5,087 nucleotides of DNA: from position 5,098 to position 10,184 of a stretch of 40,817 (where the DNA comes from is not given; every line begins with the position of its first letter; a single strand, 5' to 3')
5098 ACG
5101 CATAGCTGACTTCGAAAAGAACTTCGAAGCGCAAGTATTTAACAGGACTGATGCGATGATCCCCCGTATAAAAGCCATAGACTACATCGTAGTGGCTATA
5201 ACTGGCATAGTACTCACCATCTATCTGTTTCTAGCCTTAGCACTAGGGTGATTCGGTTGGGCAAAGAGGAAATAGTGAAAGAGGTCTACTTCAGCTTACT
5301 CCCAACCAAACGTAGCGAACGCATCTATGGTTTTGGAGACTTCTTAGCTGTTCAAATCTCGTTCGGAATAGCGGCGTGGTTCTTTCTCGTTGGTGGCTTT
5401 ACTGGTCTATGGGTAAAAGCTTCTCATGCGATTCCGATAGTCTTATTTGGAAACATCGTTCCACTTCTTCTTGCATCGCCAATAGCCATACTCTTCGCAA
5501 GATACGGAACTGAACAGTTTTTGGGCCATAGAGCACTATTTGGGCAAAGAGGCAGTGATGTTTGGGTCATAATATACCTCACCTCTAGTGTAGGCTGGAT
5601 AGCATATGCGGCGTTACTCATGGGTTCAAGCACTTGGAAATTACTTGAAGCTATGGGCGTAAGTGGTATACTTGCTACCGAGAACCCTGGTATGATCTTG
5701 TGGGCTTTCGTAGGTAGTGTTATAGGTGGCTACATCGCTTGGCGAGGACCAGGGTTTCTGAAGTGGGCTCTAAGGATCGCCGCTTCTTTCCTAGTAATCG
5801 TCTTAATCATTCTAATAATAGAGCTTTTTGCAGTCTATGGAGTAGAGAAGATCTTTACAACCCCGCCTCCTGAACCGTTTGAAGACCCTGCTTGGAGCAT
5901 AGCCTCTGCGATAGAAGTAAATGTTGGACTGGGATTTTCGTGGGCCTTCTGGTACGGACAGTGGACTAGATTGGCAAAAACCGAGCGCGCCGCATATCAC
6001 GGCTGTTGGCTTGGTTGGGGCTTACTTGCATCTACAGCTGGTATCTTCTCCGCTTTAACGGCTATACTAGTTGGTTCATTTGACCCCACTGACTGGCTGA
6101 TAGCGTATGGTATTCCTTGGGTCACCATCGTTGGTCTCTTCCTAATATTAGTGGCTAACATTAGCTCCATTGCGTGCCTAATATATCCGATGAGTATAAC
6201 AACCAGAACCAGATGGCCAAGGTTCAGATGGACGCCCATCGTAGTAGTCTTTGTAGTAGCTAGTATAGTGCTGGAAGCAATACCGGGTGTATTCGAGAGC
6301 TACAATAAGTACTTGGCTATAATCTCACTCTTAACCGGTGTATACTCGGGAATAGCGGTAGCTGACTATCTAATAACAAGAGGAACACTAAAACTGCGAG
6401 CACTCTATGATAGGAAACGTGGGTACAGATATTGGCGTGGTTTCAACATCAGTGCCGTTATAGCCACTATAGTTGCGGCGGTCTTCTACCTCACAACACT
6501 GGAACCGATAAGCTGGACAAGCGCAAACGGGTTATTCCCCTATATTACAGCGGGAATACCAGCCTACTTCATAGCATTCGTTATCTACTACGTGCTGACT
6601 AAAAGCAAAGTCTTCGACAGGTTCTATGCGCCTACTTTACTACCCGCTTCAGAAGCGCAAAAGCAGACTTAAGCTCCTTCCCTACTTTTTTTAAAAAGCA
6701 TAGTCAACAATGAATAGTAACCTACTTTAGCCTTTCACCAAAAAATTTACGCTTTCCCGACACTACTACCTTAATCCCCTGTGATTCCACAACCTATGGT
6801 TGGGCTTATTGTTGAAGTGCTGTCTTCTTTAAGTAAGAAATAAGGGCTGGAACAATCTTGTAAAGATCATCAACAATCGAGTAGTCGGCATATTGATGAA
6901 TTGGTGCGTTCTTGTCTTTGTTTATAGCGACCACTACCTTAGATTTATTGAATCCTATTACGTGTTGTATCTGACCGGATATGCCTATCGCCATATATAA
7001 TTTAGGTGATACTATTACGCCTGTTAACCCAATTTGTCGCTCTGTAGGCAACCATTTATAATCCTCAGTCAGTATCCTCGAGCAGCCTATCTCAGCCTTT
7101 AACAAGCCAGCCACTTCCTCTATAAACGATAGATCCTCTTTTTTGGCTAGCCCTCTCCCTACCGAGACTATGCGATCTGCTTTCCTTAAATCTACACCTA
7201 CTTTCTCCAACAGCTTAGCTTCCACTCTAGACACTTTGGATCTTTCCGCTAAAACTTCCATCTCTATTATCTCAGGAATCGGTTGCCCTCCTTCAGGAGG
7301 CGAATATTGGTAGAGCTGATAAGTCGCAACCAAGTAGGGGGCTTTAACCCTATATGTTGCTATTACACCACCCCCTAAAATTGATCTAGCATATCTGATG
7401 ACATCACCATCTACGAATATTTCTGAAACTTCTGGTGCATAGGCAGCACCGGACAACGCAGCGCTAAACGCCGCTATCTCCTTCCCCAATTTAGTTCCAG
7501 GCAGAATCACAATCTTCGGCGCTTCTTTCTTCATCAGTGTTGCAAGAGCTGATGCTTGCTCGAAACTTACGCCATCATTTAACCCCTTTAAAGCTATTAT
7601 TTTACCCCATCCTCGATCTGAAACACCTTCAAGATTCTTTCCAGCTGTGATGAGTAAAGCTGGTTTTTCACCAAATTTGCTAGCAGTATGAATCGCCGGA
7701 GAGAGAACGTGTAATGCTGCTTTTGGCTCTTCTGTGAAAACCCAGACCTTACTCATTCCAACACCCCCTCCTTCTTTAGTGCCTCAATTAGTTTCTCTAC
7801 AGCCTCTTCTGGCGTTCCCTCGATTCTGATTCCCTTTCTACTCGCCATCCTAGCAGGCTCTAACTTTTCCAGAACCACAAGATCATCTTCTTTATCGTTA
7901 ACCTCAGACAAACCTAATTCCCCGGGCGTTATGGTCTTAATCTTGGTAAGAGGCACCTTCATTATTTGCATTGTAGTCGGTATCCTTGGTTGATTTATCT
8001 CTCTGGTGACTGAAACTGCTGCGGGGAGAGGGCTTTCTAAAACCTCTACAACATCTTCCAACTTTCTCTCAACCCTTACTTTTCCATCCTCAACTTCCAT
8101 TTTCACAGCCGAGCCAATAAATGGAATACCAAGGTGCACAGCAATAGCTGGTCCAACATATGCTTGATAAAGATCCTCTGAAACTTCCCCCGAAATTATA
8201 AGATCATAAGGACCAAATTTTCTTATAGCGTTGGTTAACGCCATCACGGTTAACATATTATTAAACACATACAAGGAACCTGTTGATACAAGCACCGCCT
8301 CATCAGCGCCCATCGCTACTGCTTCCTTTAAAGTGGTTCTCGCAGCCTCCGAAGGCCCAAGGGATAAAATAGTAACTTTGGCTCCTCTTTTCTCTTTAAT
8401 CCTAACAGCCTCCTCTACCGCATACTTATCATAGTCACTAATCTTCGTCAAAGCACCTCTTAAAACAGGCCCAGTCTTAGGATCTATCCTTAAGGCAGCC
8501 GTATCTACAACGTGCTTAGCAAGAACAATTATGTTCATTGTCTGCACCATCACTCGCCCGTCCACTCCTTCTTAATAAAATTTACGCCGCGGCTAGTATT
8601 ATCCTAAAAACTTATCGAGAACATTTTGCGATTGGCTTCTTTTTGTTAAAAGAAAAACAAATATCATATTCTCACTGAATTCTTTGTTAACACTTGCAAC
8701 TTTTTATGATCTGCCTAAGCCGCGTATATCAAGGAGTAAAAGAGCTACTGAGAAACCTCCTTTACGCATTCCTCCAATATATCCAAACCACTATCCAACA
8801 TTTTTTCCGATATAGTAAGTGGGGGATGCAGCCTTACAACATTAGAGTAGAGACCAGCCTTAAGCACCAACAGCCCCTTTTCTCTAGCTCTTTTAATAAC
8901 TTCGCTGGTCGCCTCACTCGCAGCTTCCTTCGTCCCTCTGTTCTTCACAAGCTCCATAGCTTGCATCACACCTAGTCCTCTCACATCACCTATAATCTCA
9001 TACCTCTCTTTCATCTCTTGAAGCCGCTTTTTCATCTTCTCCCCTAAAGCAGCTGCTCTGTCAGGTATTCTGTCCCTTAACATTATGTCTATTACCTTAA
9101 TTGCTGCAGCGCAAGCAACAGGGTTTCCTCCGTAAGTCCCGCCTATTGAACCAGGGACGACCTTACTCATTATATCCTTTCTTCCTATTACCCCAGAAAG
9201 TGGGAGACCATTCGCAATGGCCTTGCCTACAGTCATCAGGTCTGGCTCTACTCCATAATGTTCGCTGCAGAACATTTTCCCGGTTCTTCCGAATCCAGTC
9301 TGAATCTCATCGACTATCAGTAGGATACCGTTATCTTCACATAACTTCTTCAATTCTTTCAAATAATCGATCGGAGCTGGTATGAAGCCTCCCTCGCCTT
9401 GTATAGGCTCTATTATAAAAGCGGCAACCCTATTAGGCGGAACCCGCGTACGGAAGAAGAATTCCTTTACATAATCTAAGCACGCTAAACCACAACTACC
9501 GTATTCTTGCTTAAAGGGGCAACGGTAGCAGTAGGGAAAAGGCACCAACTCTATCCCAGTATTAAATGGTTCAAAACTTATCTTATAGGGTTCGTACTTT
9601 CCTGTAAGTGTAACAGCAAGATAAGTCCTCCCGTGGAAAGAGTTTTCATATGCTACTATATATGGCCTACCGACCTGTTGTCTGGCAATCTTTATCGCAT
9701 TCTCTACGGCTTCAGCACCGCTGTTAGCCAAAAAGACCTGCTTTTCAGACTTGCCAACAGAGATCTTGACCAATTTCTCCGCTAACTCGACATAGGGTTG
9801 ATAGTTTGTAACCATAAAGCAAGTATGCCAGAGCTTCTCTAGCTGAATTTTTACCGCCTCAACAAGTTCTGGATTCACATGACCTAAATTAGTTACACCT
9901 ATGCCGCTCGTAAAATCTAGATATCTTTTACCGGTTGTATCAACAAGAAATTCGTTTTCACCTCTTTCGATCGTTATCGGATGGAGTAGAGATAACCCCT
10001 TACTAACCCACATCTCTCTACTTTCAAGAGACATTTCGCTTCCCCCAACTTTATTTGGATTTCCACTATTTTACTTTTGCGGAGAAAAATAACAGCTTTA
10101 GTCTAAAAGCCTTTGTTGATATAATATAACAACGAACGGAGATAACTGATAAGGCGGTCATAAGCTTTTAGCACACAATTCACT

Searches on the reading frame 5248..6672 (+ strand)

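Call 39: search_protein_families(library=pfam, proteins=[window:5248-6672:+], max_evalue=0.00001)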
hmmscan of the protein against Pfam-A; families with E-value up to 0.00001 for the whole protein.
window:5248-6672:+ (474 aa): 1 family
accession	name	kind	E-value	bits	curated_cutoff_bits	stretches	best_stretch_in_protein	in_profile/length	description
PF02133.21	Transp_cyt_pur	-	1.6e-13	50.7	23.5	1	60-417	43-416/440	Permease for cytosine/purines, uracil, thiamine, allantoin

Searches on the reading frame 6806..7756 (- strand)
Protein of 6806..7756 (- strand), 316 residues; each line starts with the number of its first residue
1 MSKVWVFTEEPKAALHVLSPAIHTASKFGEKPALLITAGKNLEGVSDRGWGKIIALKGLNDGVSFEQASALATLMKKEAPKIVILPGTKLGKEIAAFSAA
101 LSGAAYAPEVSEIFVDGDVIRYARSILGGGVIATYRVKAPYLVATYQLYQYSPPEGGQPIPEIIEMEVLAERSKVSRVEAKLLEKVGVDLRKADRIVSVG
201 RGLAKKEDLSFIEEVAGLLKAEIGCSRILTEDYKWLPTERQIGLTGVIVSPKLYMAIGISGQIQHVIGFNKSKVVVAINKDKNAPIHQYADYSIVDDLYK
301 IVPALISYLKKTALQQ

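Call 39: search_protein_families(library=pfam, proteins=[window:6806-7756:-], max_evalue=0.00001)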
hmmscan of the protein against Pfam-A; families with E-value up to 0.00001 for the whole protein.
window:6806-7756:- (316 aa): 2 families
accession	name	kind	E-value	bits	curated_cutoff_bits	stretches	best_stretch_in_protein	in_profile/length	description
PF00766.25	ETF_alpha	-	4.7e-30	103.8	27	1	189-269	1-80/81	Electron transfer flavoprotein FAD-binding domain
PF01012.27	ETF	-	4e-11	43.5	26.7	1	12-155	15-164/181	Electron transfer flavoprotein domain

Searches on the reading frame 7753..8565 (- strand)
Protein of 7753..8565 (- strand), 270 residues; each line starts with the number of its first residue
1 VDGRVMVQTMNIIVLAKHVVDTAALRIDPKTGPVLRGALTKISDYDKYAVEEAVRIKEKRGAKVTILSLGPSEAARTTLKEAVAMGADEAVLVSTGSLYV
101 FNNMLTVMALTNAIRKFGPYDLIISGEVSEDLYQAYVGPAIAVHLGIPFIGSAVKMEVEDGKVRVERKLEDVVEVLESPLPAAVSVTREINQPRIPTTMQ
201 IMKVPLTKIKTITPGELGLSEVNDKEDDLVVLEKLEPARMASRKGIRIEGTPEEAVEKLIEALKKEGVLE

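Call 39: search_protein_families(library=pfam, proteins=[window:7753-8565:-], max_evalue=0.00001)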
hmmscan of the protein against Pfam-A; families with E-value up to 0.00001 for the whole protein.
window:7753-8565:- (270 aa): 1 family
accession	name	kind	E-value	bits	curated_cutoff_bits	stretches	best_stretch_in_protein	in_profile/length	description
PF01012.27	ETF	-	1.3e-33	116.8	26.7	1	40-206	11-173/181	Electron transfer flavoprotein domain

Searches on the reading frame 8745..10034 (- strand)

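Call 39: search_protein_families(library=pfam, proteins=[window:8745-10034:-], max_evalue=0.00001)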
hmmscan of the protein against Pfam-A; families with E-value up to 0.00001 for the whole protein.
window:8745-10034:- (429 aa): 1 family
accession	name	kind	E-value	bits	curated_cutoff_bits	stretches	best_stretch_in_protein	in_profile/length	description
PF00202.27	Aminotran_3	-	2.1e-131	438.8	30.5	1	19-424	10-403/403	Aminotransferase class-III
